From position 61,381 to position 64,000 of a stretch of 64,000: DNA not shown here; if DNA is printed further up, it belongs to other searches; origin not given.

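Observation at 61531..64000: MMPL-family transporter fused to a C-terminal proline-rich linker and LysM peptidoglycan-binding domain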

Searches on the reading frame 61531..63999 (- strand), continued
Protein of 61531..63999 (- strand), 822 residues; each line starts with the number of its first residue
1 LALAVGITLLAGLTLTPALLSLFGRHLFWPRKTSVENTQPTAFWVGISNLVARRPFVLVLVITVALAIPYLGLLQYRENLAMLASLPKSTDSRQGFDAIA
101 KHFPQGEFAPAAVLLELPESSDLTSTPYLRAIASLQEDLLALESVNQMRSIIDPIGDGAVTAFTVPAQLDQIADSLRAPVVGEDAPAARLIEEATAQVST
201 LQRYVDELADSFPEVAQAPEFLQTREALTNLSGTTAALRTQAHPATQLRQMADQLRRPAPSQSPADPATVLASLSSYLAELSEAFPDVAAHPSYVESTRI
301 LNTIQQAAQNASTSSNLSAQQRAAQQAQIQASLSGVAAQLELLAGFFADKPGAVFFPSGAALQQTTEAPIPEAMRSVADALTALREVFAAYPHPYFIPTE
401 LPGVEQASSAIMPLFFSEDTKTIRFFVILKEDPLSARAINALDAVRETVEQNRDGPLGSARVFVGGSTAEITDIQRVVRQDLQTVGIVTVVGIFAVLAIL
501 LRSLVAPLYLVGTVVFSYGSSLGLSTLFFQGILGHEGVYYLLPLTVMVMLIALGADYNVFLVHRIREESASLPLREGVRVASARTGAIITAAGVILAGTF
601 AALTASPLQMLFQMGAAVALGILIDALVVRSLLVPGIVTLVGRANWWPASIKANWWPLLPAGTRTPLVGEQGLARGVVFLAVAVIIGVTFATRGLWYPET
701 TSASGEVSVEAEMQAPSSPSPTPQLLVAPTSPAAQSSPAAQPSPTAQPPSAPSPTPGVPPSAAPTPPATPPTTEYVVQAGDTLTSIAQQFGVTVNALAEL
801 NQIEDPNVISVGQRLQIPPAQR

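Call 9: find_encoding_contigs(protein=P0001, flank=10000, max_places=3)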
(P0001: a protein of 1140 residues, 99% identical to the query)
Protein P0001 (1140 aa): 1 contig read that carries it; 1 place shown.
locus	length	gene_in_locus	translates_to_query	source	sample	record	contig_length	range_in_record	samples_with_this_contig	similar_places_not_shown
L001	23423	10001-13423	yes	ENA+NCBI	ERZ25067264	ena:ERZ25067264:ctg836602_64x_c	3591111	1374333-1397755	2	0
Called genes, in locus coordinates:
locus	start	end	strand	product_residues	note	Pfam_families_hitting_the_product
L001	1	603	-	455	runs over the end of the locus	PF00574:CLP_protease (weak), PF25145:NfeD1b_N, PF24961:NfeD_membrane, PF01957:NfeD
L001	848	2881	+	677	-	PF03190:Thioredox_DsbH, PF13899:Thioredoxin_7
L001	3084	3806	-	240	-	PF05721:PhyH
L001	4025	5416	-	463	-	PF01547:SBP_bac_1, PF13416:SBP_bac_8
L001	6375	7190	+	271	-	PF01039:Carboxyl_trans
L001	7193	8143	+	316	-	PF03255:ACCA, PF01039:Carboxyl_trans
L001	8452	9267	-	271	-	PF01261:AP_endonuc_2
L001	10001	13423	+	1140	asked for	PF03176:MMPL, PF01476:LysM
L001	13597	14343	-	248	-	PF00106:adh_short, PF08659:KR (weak), PF13561:adh_short_C2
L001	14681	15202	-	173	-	PF00210:Ferritin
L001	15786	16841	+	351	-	PF01145:Band_7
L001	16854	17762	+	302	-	PF01145:Band_7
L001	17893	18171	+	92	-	-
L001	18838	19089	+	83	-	PF07798:CCDC90-like (faint)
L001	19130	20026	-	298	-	PF05721:PhyH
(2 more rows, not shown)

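Call 12: find_related_loci(query=A1, collection=genome_contigs, flank=6000)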
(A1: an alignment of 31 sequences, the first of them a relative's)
Query A1 (1140 aa) in genome_contigs; peptide patterns used: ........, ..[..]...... (x = any residue, [..] = any of these).
93 stretches matched a pattern; 53 encode a relative of the query (tblastn E <= 1e-3); 48 distinct loci.
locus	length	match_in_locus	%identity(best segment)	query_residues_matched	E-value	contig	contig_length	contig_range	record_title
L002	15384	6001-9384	89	1-1140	0e+0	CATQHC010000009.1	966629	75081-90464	MAG: Chloroflexota bacterium isolate 11a6ff70-42c8-4f36-b917-3d1cb5cddc1f genome assembly, contig: contig_9, whole genom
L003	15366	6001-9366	89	1-1140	0e+0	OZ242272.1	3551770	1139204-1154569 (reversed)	MAG: Chloroflexota bacterium isolate e1420fa2-ce91-4a5a-b5ce-1a2ec9efecdf genome assembly, chromosome: 1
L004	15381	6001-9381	74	1-1137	0e+0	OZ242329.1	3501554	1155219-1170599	MAG: Chloroflexota bacterium isolate 2b2caabe-c752-47ff-af95-c7664a5aabd3 genome assembly, chromosome: 1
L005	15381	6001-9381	73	1-1137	0e+0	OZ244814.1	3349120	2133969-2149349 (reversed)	MAG: Chloroflexota bacterium isolate 69ec6d3d-2374-4d29-b98a-ed9ec61ffa6d genome assembly, chromosome: 1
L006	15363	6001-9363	73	1-1137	0e+0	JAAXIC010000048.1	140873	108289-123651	MAG: Chloroflexota bacterium isolate Plut_88905 unfiltered_Plut_88905_genomic_contig_719283, whole genome shotgun sequen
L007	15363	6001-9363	74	1-1137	0e+0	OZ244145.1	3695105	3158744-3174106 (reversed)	MAG: Chloroflexota bacterium isolate eb05c879-3c2f-44be-9c84-8645a4b398cc genome assembly, chromosome: 1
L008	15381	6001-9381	74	1-1137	0e+0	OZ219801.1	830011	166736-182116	MAG: Chloroflexota bacterium isolate 50a8419b-8e17-430b-920a-11f3287aca29 genome assembly, chromosome: 1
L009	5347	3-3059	74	102-1137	0e+0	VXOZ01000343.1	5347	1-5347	MAG: Chloroflexi bacterium isolate SB0662_bin_44 NODE_9754_length_5347_cov_16.393991, whole genome shotgun sequence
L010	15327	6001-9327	68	1-1137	0e+0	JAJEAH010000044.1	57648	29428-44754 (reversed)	MAG: Chloroflexota bacterium isolate jk18x7bins.44 k141_226292, whole genome shotgun sequence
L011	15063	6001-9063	72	1-1024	0e+0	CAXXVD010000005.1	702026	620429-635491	MAG: Chloroflexota bacterium isolate fe2c5841-0234-49a8-8bce-d97ad08295c1 genome assembly, contig: contig_5, whole genom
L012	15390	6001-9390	72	1-1137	0e+0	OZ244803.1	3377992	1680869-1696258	MAG: Chloroflexota bacterium isolate 79ba3885-3119-4226-a239-5f829a180bad genome assembly, chromosome: 1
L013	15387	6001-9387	76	1-1139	0e+0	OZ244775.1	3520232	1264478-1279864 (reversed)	MAG: Chloroflexota bacterium isolate 16d11fe7-7e2c-40b4-8e2f-5374e7366b5d genome assembly, chromosome: 1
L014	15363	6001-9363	73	1-1137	0e+0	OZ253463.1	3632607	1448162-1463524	MAG: Chloroflexota bacterium isolate 29d2856e-e75a-4040-aa7f-32dfb5fb0cd3 genome assembly, chromosome: 1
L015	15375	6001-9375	67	1-1136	0e+0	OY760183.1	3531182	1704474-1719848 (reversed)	MAG: Chloroflexota bacterium isolate 1e5240b1-722b-4dd6-bc08-6f4f73fd4587 genome assembly, chromosome: 1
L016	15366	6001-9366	73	1-1137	0e+0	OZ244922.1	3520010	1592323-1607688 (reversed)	MAG: Chloroflexota bacterium isolate ead8ffbb-32b5-46cb-8623-33c4fc8e8bc9 genome assembly, chromosome: 1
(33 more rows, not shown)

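Call 13: search_solved_structures(query=P0001, max_evalue=0.001, show_alignments=1)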
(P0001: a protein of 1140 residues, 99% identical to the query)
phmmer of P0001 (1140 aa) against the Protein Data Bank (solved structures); distinct sequences matched with E-value up to 0.001: 28.
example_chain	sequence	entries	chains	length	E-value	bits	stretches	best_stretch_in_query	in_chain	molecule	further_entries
9u4t_A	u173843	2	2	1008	1.1e-83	285.1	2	683-973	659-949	MmpL4 protein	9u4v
9b43_A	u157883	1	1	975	1.2e-83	285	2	683-972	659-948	MmpL4 protein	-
9syj_A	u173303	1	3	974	1.7e-81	277.8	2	685-980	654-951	Siderophore exporter MmpL4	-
9syt_A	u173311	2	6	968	1.7e-81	277.8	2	685-979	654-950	Siderophore exporter MmpL4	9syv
9gi0_B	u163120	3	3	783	1.9e-80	274.3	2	729-980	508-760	Siderophore exporter MmpL4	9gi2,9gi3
9dp6_A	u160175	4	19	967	3.1e-79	270.3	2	712-972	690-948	MmpL5 protein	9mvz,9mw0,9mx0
9b46_A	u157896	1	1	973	3.9e-79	270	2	712-972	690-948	MmpL5 protein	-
8zkp_A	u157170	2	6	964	7.6e-76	259.1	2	688-973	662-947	Siderophore exporter MmpL5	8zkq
9u51_A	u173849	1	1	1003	8.3e-76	259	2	688-983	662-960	Siderophore exporter MmpL5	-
9rgb_D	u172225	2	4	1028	6.6e-73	249.4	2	732-992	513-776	Siderophore exporter MmpL5,Green fluorescent protein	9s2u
9rfu_D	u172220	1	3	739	6.9e-73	249.3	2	732-970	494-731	Siderophore exporter MmpL5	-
7k7m_A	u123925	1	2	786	7.1e-28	100.3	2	760-966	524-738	Drug exporters of the RND superfamily-like protein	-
6n40_A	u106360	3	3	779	8e-28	100.1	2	760-966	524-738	Membrane protein, MmpL family protein | Trehalose monomycolate exporter MmpL3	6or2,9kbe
8qkk_A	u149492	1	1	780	1.1e-27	99.7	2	760-966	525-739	Trehalose monomycolate exporter MmpL3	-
6ajf_A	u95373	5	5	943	2.5e-27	98.4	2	760-966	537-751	Drug exporters of the RND superfamily-like protein,Endolysin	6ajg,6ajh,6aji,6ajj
7k8b_A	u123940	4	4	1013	9.9e-23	83.2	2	760-966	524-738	Drug exporters of the RND superfamily-like protein | Trehalose monomycolate exporter MmpL3 | MmpL3 transporter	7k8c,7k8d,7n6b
8i2e_B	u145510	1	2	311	1.8e-07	32.7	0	1085-1135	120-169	Probable peptidoglycan endopeptidase LytE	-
4s3k_A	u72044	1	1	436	2.6e-07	32.2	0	1093-1136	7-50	Spore germination protein YaaH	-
5jcd_A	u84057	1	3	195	4.7e-05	24.7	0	1093-1136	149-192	Chitin elicitor-binding protein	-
5jce_A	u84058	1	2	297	0.00015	23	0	1093-1136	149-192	Chitin elicitor-binding protein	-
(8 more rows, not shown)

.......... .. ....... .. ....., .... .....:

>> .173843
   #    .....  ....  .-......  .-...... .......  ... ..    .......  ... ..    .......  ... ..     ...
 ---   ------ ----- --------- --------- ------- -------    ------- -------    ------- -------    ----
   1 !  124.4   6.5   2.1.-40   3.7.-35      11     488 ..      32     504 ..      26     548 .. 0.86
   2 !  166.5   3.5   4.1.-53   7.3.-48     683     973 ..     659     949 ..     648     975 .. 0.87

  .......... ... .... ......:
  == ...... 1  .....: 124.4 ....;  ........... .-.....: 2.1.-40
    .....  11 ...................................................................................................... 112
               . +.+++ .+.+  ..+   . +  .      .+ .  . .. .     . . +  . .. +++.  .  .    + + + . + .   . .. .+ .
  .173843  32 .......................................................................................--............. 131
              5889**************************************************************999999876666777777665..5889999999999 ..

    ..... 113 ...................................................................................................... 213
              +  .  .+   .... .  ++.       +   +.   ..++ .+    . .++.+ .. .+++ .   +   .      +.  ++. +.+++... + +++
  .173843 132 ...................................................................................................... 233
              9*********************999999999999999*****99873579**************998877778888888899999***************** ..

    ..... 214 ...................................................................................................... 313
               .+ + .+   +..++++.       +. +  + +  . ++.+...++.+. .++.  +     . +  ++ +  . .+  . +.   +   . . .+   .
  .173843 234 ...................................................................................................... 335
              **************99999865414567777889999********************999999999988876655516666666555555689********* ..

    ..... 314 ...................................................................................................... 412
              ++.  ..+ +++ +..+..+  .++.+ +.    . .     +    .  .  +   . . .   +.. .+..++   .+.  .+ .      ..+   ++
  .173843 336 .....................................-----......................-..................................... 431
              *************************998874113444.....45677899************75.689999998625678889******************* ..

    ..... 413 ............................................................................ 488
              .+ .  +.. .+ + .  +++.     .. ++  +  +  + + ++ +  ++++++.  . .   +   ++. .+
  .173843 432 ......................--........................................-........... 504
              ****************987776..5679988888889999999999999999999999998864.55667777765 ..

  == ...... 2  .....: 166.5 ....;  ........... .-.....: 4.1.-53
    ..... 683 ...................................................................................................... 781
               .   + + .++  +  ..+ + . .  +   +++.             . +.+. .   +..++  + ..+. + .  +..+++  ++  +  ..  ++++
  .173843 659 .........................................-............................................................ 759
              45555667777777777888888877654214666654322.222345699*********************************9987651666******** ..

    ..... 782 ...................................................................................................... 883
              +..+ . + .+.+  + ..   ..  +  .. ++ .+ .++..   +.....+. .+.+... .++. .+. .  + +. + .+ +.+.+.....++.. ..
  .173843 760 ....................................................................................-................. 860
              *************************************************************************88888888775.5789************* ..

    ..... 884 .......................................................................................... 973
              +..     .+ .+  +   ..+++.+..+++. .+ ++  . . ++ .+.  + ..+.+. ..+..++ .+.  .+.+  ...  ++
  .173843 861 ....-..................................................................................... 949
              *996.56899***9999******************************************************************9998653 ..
